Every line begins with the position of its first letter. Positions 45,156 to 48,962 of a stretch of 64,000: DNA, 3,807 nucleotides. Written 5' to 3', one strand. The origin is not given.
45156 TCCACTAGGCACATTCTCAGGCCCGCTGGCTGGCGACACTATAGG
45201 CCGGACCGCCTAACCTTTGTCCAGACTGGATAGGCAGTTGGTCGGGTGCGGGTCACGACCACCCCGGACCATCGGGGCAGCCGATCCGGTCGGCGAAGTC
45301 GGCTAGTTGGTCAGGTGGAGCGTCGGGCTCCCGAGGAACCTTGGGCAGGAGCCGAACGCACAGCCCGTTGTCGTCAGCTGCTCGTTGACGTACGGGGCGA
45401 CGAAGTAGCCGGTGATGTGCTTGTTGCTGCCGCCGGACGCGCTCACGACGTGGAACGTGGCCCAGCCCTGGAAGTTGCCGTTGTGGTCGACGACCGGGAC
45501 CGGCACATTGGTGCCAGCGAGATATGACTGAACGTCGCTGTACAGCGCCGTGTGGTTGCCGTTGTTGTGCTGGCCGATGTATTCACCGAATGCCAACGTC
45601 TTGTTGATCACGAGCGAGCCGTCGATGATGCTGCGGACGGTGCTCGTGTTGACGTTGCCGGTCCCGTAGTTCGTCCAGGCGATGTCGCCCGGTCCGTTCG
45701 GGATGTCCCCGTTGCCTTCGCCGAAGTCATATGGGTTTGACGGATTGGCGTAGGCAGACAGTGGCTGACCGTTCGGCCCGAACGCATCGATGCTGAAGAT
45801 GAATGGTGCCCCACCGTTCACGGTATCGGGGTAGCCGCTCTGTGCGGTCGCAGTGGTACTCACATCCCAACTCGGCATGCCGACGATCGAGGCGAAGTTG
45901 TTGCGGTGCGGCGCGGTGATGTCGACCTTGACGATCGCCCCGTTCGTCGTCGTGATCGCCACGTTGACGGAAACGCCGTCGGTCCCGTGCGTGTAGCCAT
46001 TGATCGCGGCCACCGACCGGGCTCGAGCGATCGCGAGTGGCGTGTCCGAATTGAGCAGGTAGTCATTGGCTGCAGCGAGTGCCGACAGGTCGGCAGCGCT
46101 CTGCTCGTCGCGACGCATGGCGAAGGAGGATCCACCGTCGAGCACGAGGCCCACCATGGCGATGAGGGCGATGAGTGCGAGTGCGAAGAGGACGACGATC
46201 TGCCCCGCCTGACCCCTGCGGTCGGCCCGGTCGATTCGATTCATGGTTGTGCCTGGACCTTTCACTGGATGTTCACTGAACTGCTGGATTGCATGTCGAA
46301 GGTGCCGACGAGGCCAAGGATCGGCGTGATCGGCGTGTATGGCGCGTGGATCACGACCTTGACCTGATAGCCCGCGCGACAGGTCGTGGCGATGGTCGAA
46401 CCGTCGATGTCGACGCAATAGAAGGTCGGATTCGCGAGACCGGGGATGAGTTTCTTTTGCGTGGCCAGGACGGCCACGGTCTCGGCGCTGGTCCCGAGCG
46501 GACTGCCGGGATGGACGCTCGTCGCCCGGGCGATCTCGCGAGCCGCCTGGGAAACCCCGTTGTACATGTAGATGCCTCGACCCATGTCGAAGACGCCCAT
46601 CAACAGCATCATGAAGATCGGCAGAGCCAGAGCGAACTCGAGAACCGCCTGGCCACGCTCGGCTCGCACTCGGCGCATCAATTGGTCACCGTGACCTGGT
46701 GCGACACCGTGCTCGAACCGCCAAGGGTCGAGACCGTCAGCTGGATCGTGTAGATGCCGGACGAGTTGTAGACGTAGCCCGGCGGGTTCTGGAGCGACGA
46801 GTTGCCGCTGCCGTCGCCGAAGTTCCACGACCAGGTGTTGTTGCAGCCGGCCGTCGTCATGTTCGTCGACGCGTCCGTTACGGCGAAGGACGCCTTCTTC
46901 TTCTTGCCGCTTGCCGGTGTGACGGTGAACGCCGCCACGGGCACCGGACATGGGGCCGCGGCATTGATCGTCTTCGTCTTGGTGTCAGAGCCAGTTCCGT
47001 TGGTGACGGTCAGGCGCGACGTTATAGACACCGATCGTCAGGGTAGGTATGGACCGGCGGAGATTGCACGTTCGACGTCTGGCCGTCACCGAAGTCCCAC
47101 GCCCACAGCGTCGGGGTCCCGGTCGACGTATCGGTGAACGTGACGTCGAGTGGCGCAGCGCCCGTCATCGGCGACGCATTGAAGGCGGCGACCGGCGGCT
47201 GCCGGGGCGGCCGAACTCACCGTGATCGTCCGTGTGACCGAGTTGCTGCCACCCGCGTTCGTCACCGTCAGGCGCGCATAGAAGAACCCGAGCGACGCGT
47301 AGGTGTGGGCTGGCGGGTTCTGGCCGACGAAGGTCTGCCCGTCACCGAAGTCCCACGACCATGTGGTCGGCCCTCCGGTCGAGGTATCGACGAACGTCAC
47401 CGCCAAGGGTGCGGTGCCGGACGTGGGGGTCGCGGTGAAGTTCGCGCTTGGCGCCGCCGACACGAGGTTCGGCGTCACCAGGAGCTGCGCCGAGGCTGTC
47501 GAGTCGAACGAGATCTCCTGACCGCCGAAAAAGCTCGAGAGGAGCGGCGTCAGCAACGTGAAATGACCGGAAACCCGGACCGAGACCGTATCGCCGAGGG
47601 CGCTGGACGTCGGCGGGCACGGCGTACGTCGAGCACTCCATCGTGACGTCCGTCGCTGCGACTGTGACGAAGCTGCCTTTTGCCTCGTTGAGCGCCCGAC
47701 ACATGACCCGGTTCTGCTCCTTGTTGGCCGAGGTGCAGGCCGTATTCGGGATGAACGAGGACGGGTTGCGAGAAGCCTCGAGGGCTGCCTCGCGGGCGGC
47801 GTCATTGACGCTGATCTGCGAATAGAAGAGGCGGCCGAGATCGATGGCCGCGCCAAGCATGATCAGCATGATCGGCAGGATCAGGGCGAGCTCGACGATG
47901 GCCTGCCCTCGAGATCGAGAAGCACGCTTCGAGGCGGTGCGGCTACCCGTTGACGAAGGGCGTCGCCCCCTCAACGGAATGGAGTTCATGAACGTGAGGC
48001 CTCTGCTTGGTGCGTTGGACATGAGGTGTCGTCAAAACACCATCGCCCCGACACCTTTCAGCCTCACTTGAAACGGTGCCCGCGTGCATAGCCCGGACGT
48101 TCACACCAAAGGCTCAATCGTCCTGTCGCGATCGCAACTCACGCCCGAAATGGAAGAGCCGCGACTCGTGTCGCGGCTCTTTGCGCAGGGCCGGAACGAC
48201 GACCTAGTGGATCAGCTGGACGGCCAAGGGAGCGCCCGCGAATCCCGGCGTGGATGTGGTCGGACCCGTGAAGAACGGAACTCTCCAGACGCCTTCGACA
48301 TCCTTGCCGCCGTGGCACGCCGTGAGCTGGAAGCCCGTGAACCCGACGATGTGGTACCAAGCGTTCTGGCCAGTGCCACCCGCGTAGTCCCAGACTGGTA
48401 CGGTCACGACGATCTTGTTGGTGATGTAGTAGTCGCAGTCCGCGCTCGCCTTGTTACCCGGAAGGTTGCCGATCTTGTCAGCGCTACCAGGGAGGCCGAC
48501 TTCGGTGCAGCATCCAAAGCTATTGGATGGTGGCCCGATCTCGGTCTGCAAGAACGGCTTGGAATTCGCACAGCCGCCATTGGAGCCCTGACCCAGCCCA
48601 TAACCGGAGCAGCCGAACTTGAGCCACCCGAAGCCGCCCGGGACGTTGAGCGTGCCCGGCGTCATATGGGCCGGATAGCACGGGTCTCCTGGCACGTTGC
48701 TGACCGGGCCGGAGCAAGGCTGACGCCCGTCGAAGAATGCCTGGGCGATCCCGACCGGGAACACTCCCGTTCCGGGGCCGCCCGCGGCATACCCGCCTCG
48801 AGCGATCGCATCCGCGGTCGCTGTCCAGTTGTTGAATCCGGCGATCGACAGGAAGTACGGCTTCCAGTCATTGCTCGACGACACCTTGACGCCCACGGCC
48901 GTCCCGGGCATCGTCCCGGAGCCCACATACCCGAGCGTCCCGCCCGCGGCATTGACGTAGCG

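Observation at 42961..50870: Orphan Tad-like pseudopilin modules (TadE / TadE-PKD / TadG, tandemly duplicated) in one minus-strand array with two collagen-like fibre genes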

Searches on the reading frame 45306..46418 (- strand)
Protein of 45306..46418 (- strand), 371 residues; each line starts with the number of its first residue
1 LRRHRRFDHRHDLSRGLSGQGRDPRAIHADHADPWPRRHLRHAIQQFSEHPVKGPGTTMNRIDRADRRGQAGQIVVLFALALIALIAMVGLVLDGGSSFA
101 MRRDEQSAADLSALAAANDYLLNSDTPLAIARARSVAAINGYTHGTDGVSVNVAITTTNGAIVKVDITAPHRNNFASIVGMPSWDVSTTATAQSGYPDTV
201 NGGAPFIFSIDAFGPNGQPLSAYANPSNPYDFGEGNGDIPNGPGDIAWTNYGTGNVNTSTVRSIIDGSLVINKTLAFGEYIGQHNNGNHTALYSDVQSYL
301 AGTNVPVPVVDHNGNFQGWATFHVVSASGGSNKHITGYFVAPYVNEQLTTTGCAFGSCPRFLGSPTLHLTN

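Call 6: search_protein_families(library=pfam, max_evalue=0.01, proteins=[window:45306-46418:-])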
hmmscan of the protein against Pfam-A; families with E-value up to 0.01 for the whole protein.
window:45306-46418:- (371 aa): 1 family
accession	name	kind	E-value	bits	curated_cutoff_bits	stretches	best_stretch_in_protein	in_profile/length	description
PF13400.11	Tad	-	9.6e-10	39.1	22.3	1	72-119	1-47/47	Putative Flp pilus-assembly TadE/G-like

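Call 20: find_homologous_proteins(query=window:45306-46244:-, max_evalue=0.001)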
Query seq(313 aa) (313 aa): 988 proteins with E <= 0.001 among 5745 candidates; the best 120 are listed.
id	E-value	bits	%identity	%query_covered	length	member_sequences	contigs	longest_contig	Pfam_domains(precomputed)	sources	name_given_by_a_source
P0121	5.6e-205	698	100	100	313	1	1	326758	PF13400.12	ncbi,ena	-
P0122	1.8e-181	620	89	99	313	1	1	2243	PF13400.12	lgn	-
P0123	1.2e-164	565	81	99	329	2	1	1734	PF13400.12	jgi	jgi:Flp pilus assembly protein TadG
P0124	2.6e-161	554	79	97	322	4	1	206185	PF13400.12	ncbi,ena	-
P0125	3.1e-160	551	77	100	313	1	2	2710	PF13400.12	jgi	jgi:Flp pilus assembly protein TadG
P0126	1.9e-159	548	77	100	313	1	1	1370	PF13400.12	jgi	jgi:Flp pilus assembly protein TadG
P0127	1.1e-157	542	76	100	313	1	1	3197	PF13400.12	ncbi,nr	ncbi:MAG: hypothetical protein QOG65_450 [Actinomycetota bacterium]|nr:hypothetical protein [Actinom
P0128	1.1e-156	539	77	99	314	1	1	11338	PF13400.12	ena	-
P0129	4.3e-153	527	74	99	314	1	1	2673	PF13400.12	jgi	jgi:Flp pilus assembly protein TadG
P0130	2.2e-152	525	74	98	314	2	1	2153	PF13400.12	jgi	jgi:Flp pilus assembly protein TadG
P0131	3.3e-152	524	74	98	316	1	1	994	PF13400.12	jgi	-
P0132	3.7e-152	524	75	98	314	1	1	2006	PF13400.12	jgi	-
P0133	6.0e-152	523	74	98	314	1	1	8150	PF13400.12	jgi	-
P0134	7.5e-150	516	73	98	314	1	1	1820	PF13400.12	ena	-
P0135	1.0e-149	516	74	98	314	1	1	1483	PF13400.12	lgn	-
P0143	2.8e-145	501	73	98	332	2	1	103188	PF13400.12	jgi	jgi:Flp pilus assembly protein TadG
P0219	1.6e-124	433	63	99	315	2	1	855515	PF13400.12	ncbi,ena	-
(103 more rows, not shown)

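Call 21: find_encoding_contigs(protein=P0124, flank=10000, max_places=2)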
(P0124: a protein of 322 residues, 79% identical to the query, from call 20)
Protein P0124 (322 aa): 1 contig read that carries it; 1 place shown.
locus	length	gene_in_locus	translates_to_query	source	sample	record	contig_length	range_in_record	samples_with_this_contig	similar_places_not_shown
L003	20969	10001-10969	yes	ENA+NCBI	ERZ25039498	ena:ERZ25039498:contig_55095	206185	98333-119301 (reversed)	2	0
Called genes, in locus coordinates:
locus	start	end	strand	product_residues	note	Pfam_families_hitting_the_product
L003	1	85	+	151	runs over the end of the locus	PF07811:TadE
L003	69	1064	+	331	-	PF13400:Tad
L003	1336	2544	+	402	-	PF07811:TadE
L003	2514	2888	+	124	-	PF07811:TadE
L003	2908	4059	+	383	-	PF13400:Tad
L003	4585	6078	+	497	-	PF18911:PKD_4, PF00801:PKD, PF07811:TadE (weak)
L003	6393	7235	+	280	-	-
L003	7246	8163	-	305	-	PF00795:CN_hydrolase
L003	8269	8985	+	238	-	PF07811:TadE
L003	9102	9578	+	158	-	PF00801:PKD, PF18911:PKD_4, PF00801:PKD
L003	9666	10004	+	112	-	-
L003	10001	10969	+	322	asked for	PF13400:Tad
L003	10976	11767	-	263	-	PF13620:CarboxypepD_reg (weak)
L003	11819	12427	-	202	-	-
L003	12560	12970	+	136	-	PF01243:PNPOx_N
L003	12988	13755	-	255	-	PF00202:Aminotran_3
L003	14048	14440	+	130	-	-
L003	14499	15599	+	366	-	PF02012:BNR (faint), PF13088:BNR_2 (weak)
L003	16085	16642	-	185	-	-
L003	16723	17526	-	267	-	PF03328:HpcH_HpaI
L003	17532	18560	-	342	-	PF01408:GFO_IDH_MocA, PF02894:GFO_IDH_MocA_C, PF22725:GFO_IDH_MocA_C3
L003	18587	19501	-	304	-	PF01557:FAA_hydrolase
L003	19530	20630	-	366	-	PF01408:GFO_IDH_MocA, PF22725:GFO_IDH_MocA_C3 (faint)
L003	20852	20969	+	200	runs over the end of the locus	PF12844:HTH_19 (weak), PF13560:HTH_31, PF01381:HTH_3, PF07883:Cupin_2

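Call 22: find_encoding_contigs(protein=P0219, flank=10000, max_places=2)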
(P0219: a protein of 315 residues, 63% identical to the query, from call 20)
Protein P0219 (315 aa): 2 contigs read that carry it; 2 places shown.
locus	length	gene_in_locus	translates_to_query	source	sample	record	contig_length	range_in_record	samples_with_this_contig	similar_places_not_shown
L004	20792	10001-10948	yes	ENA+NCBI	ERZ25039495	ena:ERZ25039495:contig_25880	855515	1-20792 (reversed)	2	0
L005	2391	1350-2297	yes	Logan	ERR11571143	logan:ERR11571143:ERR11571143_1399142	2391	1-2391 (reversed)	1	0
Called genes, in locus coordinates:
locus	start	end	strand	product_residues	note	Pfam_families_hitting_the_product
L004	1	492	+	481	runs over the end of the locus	PF00437:T2SSE, PF27713:UCP018868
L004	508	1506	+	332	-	PF00482:T2SSF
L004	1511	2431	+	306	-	PF00482:T2SSF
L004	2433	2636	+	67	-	-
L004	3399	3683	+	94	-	-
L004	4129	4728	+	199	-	PF02518:HATPase_c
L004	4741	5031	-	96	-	-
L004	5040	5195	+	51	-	-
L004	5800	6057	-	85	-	-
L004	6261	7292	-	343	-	PF07811:TadE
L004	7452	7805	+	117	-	PF02643:DUF192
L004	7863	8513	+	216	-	PF18912:DZR_2 (faint)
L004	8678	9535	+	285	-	-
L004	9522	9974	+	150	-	PF07811:TadE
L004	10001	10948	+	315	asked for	PF13400:Tad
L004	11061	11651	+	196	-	PF02482:Ribosomal_S30AE, PF16321:Ribosom_S30AE_C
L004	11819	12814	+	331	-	PF01261:AP_endonuc_2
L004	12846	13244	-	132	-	PF01381:HTH_3, PF13560:HTH_31 (weak)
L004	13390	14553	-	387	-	PF03706:LPG_synthase_TM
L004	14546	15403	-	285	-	-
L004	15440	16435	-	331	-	PF06723:MreB_Mbl, PF00022:Actin (weak), PF00012:HSP70, PF14450:FtsA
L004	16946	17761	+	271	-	PF01149:Fapy_DNA_glyco, PF06831:H2TH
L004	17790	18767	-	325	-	-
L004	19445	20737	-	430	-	PF00275:EPSP_synthase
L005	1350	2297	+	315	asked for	PF13400:Tad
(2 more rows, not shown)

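Call 23: find_encoding_contigs(protein=P0143, flank=10000, max_places=2)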
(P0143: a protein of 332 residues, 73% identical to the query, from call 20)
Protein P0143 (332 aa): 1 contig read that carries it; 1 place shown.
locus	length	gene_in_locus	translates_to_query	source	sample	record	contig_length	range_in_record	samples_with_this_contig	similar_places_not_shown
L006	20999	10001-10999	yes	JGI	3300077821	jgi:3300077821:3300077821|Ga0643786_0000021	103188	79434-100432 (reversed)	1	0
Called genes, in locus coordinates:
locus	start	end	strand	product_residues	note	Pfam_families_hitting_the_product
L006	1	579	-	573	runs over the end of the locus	PF03485:Arg_tRNA_synt_N, PF00750:tRNA-synt_1d, PF09334:tRNA-synt_1g (faint), PF00750:tRNA-synt_1d, PF05746:DALR_1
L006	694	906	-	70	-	-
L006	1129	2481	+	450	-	PF07811:TadE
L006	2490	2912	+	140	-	PF07811:TadE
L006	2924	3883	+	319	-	PF13400:Tad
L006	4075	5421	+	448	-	PF07811:TadE, PF00801:PKD (weak), PF18911:PKD_4, PF00801:PKD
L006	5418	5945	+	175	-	PF07811:TadE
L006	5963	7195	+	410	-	PF13400:Tad (weak)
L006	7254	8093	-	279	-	PF00795:CN_hydrolase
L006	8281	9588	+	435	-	PF07811:TadE, PF18911:PKD_4, PF00801:PKD, PF18911:PKD_4, PF00801:PKD, PF18911:PKD_4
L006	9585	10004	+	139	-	PF07811:TadE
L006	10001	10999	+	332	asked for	PF13400:Tad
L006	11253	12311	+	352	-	PF13400:Tad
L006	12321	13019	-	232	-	PF13620:CarboxypepD_reg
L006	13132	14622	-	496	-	PF10009:DUF2252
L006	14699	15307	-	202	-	-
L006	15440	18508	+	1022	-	PF00211:Guanylate_cyc, PF13240:Zn_Ribbon_1 (weak), PF13191:AAA_16, PF13424:TPR_12 (faint)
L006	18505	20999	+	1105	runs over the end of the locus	PF00211:Guanylate_cyc, PF13240:Zn_Ribbon_1 (weak), PF24460:DUF7575 (faint), PF13191:AAA_16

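Call 34: search_protein_families(library=ncbifam, max_evalue=0.01, proteins=[P0121])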
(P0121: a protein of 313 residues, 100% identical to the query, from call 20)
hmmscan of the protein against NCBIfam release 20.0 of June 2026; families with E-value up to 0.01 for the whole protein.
P0121 (313 aa): 1 family
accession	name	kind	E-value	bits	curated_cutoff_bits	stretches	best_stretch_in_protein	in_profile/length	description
TIGR03816.1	tadE_like_DECH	hypoth_equivalog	1.8e-07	31.3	50.95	1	13-84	2-71/109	Rv3654c family TadE-like protein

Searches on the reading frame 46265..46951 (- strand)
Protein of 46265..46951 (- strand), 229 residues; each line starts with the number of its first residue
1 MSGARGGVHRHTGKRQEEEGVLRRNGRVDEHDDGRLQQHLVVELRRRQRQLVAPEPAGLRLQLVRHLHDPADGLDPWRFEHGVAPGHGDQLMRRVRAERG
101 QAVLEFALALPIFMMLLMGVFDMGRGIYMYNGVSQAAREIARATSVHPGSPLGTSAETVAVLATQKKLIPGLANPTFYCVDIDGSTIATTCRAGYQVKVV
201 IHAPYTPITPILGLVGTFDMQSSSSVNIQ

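Call 5: search_protein_families(library=pfam, max_evalue=0.01, proteins=[window:46265-46951:-])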
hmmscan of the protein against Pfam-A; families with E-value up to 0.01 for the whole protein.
window:46265-46951:- (229 aa): 1 family
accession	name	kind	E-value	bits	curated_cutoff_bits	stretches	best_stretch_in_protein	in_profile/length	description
PF07811.17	TadE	-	5e-15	55.8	22.9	1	100-142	1-43/43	TadE-like protein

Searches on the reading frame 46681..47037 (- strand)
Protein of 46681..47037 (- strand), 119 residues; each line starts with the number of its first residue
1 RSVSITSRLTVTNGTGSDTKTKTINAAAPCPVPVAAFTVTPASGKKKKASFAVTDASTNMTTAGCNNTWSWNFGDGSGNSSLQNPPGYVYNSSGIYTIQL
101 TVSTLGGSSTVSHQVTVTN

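Call 5: search_protein_families(library=pfam, max_evalue=0.01, proteins=[window:46681-47037:-])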
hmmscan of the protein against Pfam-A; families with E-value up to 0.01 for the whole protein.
window:46681-47037:- (119 aa): 3 families
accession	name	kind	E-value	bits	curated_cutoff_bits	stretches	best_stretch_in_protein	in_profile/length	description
PF18911.6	PKD_4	-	1.1e-13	51.5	27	1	52-118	20-84/85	PKD domain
PF00801.26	PKD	-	2.9e-09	37.3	23.5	1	55-117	14-80/80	PKD domain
PF09134.16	Invasin_D3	-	0.0035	18.3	33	1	42-116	16-83/98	Invasin, domain 3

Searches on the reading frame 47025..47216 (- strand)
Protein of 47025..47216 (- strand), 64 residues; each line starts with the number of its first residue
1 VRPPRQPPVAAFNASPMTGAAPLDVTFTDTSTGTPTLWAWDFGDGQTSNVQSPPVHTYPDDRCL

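Call 5: search_protein_families(library=pfam, max_evalue=0.01, proteins=[window:47025-47216:-])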
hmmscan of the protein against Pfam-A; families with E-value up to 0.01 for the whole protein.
window:47025-47216:- (64 aa): 2 families
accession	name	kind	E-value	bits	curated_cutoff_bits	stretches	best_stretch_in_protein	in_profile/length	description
PF18911.6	PKD_4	-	2.8e-10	40.5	27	1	7-60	3-58/85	PKD domain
PF00801.26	PKD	-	1.6e-07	31.6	23.5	1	12-59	4-54/80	PKD domain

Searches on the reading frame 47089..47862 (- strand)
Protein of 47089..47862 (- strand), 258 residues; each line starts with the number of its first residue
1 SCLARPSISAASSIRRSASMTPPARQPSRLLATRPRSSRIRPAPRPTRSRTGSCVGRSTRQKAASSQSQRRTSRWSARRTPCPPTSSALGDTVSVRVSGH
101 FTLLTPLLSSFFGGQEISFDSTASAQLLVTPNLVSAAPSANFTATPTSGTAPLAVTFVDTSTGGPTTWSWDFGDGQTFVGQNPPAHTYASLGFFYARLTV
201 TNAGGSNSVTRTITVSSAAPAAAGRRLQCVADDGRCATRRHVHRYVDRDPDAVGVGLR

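Call 5: search_protein_families(library=pfam, max_evalue=0.01, proteins=[window:47089-47862:-])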
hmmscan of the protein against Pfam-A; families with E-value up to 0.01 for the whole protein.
window:47089-47862:- (258 aa): 2 families
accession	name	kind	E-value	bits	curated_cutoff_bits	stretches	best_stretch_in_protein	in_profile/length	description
PF18911.6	PKD_4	-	6.6e-16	58.6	27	1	136-215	2-83/85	PKD domain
PF00801.26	PKD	-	3.6e-12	46.5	23.5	1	140-215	2-80/80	PKD domain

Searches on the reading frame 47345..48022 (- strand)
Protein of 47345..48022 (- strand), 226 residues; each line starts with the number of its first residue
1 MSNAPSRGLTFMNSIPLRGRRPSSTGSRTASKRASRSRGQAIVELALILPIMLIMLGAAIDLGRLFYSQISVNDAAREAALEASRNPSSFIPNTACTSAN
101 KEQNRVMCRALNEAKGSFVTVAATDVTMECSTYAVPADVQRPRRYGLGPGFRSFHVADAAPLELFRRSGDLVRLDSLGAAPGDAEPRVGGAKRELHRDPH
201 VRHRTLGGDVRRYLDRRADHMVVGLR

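Call 5: search_protein_families(library=pfam, max_evalue=0.01, proteins=[window:47345-48022:-])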
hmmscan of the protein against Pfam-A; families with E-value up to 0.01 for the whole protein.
window:47345-48022:- (226 aa): 2 families
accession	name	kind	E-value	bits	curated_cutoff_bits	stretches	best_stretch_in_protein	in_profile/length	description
PF07811.17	TadE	-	4.1e-15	56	22.9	1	39-80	1-42/43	TadE-like protein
PF13400.11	Tad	-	0.00023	21.8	22.3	1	39-83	1-44/47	Putative Flp pilus-assembly TadE/G-like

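Call 34: search_protein_families(library=ncbifam, max_evalue=0.01, proteins=[window:47345-48022:-])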
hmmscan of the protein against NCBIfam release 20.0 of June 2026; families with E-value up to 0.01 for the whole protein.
window:47345-48022:- (226 aa): 2 families
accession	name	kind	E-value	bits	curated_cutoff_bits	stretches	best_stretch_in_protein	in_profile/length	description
NF041390.1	TadE_Rv3655c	subfamily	0.00029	21.3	40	1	43-110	1-68/101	TadE family type IV pilus minor pilin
TIGR03816.1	tadE_like_DECH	hypoth_equivalog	0.0046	17.1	50.95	1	38-128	2-94/109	Rv3654c family TadE-like protein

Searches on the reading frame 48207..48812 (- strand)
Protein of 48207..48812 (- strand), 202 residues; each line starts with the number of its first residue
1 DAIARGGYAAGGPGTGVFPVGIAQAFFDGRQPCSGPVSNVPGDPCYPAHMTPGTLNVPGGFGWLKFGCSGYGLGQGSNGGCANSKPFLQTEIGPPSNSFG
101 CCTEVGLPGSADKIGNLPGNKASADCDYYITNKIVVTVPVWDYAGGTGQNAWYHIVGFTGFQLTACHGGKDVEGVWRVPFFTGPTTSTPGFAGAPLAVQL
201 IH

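Call 66: search_protein_representatives(protein=window:48207-48812:-)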
Query: 202 residues. Proteins with E-value up to 0.001 (for the whole library): 123; up to 1e-10: 77; up to 1e-30: 32. The best 123 are listed.
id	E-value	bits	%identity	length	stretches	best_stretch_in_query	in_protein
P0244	1.4e-91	322.8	74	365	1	2-202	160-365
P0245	1.0e-86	306.9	74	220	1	2-201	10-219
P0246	9.0e-79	280.9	71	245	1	33-200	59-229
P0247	4.1e-64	232.9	57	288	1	2-201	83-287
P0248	1.2e-61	224.9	68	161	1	47-202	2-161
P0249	1.3e-60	221.5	75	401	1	13-150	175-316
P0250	2.6e-59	217.2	58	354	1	2-201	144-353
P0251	4.4e-58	213.2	69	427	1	2-202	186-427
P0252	8.8e-53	195.9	57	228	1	2-201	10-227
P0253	2.6e-52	194.3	72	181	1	2-130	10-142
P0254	2.7e-50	187.7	59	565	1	5-160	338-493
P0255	4.1e-50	187.1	67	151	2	93-201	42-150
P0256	2.0e-40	155.4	57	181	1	2-149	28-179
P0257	2.3e-40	155.2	68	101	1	105-198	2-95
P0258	3.9e-40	154.5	52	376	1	2-201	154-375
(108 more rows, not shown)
